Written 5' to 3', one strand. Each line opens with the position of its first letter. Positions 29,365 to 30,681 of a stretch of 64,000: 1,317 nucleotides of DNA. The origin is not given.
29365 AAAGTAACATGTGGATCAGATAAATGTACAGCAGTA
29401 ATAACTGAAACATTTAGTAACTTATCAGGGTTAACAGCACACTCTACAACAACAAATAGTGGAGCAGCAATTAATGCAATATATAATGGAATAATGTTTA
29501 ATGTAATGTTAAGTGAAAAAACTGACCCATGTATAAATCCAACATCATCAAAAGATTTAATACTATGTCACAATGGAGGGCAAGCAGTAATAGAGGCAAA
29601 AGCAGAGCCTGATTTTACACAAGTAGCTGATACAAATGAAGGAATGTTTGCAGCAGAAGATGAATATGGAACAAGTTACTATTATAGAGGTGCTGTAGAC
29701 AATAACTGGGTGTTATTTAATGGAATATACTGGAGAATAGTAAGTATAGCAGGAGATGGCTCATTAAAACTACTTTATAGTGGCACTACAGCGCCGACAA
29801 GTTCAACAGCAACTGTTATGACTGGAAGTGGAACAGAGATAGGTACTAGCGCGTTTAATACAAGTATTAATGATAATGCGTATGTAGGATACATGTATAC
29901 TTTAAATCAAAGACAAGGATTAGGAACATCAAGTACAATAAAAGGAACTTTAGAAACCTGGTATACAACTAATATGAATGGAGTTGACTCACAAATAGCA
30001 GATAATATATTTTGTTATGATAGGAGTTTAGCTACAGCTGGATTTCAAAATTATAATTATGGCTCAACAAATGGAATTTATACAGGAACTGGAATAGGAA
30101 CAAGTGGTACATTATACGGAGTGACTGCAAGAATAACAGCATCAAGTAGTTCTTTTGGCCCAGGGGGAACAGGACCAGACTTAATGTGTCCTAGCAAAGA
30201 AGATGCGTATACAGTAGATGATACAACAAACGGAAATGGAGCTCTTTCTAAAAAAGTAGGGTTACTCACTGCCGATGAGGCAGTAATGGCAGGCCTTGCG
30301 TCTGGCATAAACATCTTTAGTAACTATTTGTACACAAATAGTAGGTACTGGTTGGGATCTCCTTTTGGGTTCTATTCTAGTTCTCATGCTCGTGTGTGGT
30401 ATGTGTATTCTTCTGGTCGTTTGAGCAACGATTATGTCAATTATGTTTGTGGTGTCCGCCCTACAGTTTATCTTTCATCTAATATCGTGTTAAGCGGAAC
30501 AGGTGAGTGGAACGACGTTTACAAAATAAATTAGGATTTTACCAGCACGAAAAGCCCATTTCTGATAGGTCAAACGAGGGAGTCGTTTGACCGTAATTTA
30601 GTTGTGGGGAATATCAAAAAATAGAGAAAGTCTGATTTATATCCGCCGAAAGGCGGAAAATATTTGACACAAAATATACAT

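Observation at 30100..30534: GC-rich, codon-atypical 3' module shared by all paralogs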

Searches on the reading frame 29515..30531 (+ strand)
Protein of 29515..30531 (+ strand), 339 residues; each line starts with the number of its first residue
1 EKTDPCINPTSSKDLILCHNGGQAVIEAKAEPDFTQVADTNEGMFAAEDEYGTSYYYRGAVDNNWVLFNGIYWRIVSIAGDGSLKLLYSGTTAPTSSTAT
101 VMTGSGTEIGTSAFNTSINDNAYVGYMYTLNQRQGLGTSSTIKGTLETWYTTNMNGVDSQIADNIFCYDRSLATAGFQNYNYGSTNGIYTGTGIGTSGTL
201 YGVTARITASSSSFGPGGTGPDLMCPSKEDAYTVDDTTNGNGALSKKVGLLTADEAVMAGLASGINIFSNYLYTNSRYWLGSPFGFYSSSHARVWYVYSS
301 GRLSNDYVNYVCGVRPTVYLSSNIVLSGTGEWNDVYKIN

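Call 32: find_homologous_proteins(query=window:29515-30531:+, max_evalue=0.00001)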
Query window:29515-30531:+ (339 aa): 4059 proteins with E <= 0.00001 among 8000 candidates; the best 120 are listed.
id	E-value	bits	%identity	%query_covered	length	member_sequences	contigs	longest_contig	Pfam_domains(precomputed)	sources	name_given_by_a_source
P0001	2.7e-161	555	76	100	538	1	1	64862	-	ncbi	-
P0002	1.6e-155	536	76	98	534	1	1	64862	-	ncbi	-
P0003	6.3e-143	494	70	98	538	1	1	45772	-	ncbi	-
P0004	3.1e-137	476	67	96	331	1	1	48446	-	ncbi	-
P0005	2.0e-135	470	67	97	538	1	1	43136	-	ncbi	-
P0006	6.5e-128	445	65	97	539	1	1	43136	-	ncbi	-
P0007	1.1e-118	415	60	97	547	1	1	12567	PF19789.7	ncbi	-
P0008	4.8e-116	406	59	96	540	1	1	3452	PF19789.7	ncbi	-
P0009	9.0e-112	392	57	96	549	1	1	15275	-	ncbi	-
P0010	1.3e-110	388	56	96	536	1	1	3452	-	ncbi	-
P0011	8.5e-99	349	53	99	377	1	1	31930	-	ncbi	-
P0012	6.3e-96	340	44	94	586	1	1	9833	-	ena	-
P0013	1.7e-93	332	54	100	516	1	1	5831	-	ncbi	-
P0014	6.1e-93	330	54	96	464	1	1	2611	PF00041.28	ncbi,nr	ncbi:MAG: hypothetical protein PHE29_14690, partial [Tissierellia bacterium]|nr:hypothetical protein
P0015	1.7e-90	322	52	100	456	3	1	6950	-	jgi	jgi:hypothetical protein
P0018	3.8e-88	314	48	95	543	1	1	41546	-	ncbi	-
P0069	2.5e-67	246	47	91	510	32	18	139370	-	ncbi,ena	-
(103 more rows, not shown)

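Call 33: find_encoding_contigs(protein=P0001, flank=3000, max_places=4)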
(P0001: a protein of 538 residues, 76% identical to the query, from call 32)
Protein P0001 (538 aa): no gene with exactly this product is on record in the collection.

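Call 34: find_encoding_contigs(protein=P0003, flank=10000, max_places=4)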
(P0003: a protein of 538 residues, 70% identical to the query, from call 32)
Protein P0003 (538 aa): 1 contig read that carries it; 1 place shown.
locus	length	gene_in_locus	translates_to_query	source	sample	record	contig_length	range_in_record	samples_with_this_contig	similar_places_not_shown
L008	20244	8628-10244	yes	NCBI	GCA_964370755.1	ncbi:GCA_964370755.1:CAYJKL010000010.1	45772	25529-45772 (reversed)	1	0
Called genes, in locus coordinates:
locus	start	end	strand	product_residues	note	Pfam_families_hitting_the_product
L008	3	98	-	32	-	?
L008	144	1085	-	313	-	PF13310:Virulence_RhuM, PF02661:Fic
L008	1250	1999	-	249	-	PF00005:ABC_tran, PF02463:SMC_N (faint), PF13304:AAA_21 (faint)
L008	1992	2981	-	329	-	PF13379:NMT1_2, PF09084:NMT1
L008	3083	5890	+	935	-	PF00005:ABC_tran (faint), PF02463:SMC_N (faint), PF03193:RsgA_GTPase (faint), PF13191:AAA_16 (faint), PF13555:AAA_29 (faint), PF20703:nSTAND1 (faint), PF17760:UvrA_inter, PF17755:UvrA_DNA-bind, +1 more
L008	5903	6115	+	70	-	-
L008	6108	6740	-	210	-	PF07722:Peptidase_C26, PF00117:GATase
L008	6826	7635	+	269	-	PF01790:LGT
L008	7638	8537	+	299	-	PF01134:GIDA (faint), PF03486:HI0933_like (faint), PF07992:Pyr_redox_2, PF12831:FAD_oxidored (faint), PF13434:Lys_Orn_oxgnase (faint), PF13738:Pyr_redox_3, PF00070:Pyr_redox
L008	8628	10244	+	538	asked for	-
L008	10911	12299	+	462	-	PF01406:tRNA-synt_1e, PF09334:tRNA-synt_1g (faint)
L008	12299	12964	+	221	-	PF04298:Zn_peptidase_2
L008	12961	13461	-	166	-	PF20122:DUF6512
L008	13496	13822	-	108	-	-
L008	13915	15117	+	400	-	-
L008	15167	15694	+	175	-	PF01325:Fe_dep_repress, PF12802:MarR_2 (faint), PF02742:Fe_dep_repr_C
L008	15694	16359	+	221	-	PF02463:SMC_N (faint), PF13476:AAA_23 (weak), PF00005:ABC_tran, PF13175:AAA_15 (faint), PF20720:nSTAND3 (faint), PF13401:AAA_22 (faint), PF13304:AAA_21 (faint)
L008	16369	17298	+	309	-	PF01458:SUFBD_core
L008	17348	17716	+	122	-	-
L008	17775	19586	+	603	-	PF11074:DUF2779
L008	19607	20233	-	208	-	PF00702:Hydrolase, PF06888:Put_Phosphatase (faint), PF12710:HAD, PF13419:HAD_2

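Call 36: find_encoding_contigs(protein=P0005, flank=10000, max_places=4)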
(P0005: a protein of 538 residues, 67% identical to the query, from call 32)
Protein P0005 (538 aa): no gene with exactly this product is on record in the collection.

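Call 37: find_encoding_contigs(protein=P0004, flank=10000, max_places=4)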
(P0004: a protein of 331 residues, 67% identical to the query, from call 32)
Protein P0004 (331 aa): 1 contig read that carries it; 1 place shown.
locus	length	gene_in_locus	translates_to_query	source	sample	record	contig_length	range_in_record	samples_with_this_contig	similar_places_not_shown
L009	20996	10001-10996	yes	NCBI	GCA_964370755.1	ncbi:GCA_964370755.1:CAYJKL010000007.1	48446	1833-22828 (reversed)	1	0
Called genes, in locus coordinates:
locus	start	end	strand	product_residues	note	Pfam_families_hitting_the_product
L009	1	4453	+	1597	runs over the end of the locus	-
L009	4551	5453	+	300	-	-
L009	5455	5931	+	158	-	PF04892:VanZ-LLP1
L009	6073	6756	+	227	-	PF02706:Wzz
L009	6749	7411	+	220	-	PF10609:ParA, PF13614:AAA_31, PF01656:CbiA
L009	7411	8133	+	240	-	PF19567:CpsB_CapC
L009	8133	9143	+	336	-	PF00106:adh_short (faint), PF01073:3Beta_HSD, PF01370:Epimerase, PF02719:Polysacc_synt_2, PF04321:RmlD_sub_bind, PF05368:NmrA (faint), PF13460:NAD_binding_10 (weak), PF16363:GDP_Man_Dehyd, +1 more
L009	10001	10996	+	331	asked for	-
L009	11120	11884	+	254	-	PF01627:Hpt (weak), PF00072:Response_reg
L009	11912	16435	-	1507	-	-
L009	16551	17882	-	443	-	PF00437:T2SSE, PF13173:AAA_14 (faint)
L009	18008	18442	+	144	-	-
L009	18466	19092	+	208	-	PF04085:MreC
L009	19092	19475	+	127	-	-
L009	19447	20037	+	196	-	PF01551:Peptidase_M23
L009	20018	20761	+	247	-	PF02163:Peptidase_M50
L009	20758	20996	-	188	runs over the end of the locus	-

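Call 40: find_encoding_contigs(protein=P0069, flank=10000, max_places=3)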
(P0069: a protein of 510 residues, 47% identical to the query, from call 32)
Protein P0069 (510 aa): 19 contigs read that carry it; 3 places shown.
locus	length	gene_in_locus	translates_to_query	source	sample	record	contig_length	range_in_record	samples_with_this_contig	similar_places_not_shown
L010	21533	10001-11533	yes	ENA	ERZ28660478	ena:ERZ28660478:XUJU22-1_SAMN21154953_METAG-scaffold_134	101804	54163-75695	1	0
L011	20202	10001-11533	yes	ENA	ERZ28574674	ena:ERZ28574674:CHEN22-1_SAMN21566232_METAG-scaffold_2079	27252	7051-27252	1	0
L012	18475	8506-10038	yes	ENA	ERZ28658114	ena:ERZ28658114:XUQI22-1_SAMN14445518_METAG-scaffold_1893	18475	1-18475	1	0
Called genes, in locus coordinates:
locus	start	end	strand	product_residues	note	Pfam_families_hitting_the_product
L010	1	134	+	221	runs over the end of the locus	-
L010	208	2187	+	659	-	-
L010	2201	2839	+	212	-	-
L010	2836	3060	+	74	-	-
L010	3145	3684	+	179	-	PF00210:Ferritin (faint), PF02915:Rubrerythrin, PF21349:RUBY_RBDX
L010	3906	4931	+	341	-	PF02912:Phe_tRNA-synt_N, PF01409:tRNA-synt_2d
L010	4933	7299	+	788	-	PF01588:tRNA_bind, PF03483:B3_4, PF03484:B5, PF17759:tRNA_synthFbeta, PF03147:FDX-ACB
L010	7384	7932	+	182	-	-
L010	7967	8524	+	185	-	PF13098:Thioredoxin_2, PF00462:Glutaredoxin (weak)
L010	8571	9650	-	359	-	-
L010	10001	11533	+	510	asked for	-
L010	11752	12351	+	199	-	PF03946:Ribosomal_L11_N, PF00298:Ribosomal_L11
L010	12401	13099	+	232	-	PF00687:Ribosomal_L1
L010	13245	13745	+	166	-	PF00466:Ribosomal_L10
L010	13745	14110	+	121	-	PF16320:Ribosomal_L12_N, PF00542:Ribosomal_L12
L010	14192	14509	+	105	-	-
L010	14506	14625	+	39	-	-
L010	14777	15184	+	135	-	PF00164:Ribosom_S12_S23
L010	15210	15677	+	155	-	PF00177:Ribosomal_S7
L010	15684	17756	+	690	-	PF00009:GTP_EFTU, PF03144:GTP_EFTU_D2, PF22042:EF-G_D2, PF14492:EFG_III, PF16658:RF3_C (weak), PF03764:EFG_IV, PF00679:EFG_C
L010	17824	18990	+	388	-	PF00009:GTP_EFTU, PF03144:GTP_EFTU_D2, PF03143:GTP_EFTU_D3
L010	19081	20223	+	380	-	-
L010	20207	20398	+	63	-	-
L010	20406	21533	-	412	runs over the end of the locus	PF02388:FemAB, PF13480:Acetyltransf_6 (faint)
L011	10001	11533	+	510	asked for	-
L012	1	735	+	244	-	?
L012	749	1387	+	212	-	-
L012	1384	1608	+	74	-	-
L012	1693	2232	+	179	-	PF00210:Ferritin (faint), PF02915:Rubrerythrin, PF21349:RUBY_RBDX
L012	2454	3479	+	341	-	PF02912:Phe_tRNA-synt_N, PF01409:tRNA-synt_2d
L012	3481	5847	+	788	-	PF01588:tRNA_bind, PF03483:B3_4, PF03484:B5, PF17759:tRNA_synthFbeta, PF03147:FDX-ACB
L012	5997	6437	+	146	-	-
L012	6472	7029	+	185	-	PF13098:Thioredoxin_2, PF00462:Glutaredoxin (weak)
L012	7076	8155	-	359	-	-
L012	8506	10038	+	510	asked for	-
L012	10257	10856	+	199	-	PF03946:Ribosomal_L11_N, PF00298:Ribosomal_L11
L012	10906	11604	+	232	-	PF00687:Ribosomal_L1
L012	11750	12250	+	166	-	PF00466:Ribosomal_L10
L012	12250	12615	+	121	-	PF16320:Ribosomal_L12_N, PF00542:Ribosomal_L12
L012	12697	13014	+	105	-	-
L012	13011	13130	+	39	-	-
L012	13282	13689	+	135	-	PF00164:Ribosom_S12_S23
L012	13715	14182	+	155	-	PF00177:Ribosomal_S7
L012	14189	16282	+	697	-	-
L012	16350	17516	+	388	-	PF00009:GTP_EFTU, PF03144:GTP_EFTU_D2, PF03143:GTP_EFTU_D3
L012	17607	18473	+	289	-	?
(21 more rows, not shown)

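Call 54: list_cluster_members(proteins=[P0001, P0005, P0007, P0009, P0011, P0013, P0018])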
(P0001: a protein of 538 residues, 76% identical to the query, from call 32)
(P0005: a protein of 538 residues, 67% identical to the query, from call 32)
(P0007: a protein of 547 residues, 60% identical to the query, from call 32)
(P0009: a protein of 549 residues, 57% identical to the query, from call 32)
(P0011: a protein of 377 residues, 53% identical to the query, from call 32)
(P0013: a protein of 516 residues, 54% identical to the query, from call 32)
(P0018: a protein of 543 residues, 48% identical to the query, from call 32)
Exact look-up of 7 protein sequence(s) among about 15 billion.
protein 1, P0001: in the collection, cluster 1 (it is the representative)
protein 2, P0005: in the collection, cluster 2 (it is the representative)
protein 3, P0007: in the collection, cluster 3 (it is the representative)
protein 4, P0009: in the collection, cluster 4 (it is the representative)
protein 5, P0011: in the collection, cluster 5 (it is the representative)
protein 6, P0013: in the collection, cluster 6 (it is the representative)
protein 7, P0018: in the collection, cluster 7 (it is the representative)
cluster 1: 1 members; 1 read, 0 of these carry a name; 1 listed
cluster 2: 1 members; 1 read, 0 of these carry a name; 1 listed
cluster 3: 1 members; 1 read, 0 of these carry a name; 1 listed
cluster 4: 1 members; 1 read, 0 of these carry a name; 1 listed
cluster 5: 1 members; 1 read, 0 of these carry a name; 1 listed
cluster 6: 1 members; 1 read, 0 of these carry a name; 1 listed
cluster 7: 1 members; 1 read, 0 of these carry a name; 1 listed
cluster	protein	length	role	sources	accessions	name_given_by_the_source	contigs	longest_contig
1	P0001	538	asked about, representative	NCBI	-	-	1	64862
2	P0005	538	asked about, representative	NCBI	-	-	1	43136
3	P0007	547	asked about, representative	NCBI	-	-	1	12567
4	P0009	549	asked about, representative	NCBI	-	-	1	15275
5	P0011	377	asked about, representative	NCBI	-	-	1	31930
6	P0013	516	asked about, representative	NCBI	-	-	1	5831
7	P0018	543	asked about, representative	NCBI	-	-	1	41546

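Call 55: find_encoding_contigs(protein=P0007, flank=10000, max_places=3)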
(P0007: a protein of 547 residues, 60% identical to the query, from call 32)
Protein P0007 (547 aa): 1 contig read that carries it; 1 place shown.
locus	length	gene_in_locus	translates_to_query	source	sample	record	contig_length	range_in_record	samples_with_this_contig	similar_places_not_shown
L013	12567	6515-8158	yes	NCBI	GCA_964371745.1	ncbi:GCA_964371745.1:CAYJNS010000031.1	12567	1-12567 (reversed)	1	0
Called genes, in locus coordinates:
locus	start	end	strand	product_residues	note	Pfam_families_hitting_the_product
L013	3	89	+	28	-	?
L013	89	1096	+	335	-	PF03773:ArsP_1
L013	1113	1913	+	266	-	PF02966:DIM1 (faint), PF00085:Thioredoxin, PF13098:Thioredoxin_2 (weak)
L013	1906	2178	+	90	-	PF02683:DsbD_TM, PF13386:DsbD_2 (weak)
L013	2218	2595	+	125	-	PF13386:DsbD_2, PF02683:DsbD_TM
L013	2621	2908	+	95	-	PF13192:Thioredoxin_3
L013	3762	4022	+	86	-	PF00312:Ribosomal_S15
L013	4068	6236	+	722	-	PF01138:RNase_PH, PF03725:RNase_PH_C, PF03726:PNPase, PF01138:RNase_PH, PF03725:RNase_PH_C (weak), PF00575:S1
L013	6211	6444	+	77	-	PF07866:DUF1653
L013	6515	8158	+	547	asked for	PF19789:DUF6273 (faint)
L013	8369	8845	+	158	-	PF00565:SNase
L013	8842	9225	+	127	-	-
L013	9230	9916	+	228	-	PF13930:Endonuclea_NS_2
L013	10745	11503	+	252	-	PF03372:Exo_endo_phos, PF14529:Exo_endo_phos_2 (faint)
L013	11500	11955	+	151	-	PF17013:Acetyltransf_15 (weak), PF00583:Acetyltransf_1, PF13673:Acetyltransf_10, PF13508:Acetyltransf_7, PF08445:FR47 (weak), PF12746:GNAT_acetyltran (weak)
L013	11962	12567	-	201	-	?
